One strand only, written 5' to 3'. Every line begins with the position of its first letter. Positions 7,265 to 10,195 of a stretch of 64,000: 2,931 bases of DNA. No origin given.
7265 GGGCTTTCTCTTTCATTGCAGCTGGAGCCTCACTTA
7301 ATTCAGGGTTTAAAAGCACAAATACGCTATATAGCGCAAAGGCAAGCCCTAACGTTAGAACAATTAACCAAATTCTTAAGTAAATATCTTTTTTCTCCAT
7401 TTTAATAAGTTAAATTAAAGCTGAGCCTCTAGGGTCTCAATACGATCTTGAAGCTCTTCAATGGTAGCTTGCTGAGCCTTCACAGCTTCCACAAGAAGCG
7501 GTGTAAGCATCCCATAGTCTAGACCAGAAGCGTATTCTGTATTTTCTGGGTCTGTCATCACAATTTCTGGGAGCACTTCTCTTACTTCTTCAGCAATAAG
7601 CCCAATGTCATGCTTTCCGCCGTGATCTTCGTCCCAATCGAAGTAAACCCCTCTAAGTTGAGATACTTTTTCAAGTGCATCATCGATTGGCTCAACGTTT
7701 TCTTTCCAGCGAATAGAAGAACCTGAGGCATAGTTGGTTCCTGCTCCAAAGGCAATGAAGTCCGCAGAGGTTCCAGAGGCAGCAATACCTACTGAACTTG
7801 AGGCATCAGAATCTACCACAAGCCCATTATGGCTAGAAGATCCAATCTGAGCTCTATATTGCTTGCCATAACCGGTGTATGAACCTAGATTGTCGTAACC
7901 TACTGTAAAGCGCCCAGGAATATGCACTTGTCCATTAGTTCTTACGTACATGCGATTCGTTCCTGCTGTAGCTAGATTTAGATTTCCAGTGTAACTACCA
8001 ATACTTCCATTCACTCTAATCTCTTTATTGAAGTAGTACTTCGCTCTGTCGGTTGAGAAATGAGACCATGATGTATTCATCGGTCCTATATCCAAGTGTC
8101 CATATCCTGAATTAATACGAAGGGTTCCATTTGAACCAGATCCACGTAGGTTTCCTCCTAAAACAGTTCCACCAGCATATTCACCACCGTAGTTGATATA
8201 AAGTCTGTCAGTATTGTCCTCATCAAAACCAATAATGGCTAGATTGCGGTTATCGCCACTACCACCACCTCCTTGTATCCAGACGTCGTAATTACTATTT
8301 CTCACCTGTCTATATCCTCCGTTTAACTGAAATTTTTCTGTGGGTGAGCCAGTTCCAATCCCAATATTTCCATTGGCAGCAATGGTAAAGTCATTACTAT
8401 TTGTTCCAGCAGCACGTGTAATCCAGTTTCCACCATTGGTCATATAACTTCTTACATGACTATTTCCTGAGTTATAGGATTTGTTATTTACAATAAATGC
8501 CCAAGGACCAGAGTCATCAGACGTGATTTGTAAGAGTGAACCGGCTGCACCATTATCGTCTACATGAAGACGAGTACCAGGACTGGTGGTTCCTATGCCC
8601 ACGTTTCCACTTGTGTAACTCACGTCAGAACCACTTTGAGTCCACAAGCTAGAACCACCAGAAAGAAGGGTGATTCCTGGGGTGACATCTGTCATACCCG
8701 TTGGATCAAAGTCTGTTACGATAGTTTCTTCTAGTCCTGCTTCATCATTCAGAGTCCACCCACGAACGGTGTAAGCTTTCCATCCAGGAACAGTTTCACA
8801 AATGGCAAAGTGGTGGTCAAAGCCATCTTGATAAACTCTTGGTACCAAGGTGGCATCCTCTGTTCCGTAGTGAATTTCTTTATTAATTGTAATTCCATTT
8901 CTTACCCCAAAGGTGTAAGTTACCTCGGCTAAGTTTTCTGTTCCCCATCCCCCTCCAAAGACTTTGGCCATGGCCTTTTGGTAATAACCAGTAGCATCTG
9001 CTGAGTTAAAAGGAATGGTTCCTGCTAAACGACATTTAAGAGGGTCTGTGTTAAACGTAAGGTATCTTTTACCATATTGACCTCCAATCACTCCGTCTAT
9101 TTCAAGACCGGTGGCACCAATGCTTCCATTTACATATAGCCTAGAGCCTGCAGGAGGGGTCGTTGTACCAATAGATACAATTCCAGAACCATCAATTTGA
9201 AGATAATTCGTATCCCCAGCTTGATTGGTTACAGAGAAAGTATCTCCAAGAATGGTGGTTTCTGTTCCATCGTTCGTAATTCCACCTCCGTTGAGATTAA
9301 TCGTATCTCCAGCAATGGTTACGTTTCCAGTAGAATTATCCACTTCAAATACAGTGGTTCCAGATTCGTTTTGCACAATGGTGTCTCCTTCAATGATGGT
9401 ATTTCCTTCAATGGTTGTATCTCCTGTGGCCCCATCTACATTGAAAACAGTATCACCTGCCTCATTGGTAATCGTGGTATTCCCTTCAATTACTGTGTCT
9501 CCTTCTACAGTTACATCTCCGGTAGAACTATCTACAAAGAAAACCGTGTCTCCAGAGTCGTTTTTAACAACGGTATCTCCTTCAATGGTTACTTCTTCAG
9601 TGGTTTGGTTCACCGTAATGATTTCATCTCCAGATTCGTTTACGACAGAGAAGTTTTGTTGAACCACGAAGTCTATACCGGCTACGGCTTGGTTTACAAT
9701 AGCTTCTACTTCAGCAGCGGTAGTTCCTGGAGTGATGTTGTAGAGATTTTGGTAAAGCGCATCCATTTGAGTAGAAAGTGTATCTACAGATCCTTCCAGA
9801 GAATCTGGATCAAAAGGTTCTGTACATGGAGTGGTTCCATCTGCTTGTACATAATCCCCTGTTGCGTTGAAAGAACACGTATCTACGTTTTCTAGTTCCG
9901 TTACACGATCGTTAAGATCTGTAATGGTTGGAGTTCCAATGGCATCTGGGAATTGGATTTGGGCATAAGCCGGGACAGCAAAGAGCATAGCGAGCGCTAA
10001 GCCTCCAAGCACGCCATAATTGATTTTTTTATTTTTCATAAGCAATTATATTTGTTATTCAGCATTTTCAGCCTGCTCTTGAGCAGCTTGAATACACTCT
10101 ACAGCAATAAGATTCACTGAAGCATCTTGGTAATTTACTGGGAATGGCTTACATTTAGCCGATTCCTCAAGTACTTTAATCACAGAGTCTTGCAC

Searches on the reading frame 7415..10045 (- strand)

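Call 8: search_protein_families(library=pfam, proteins=[window:7415-10045:-], max_evalue=0.01)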
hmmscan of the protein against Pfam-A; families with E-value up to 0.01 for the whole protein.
window:7415-10045:- (876 aa): 1 family
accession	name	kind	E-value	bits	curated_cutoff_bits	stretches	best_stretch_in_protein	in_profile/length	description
PF13884.11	Peptidase_S74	-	1.4e-15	57.7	22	1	776-829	1-57/58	Chaperone of endosialidase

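Call 9: search_protein_families(library=ncbifam, proteins=[window:7415-10045:-], max_evalue=0.01)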
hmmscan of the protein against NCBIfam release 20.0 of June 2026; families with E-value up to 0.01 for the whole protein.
window:7415-10045:- (876 aa): 0 families
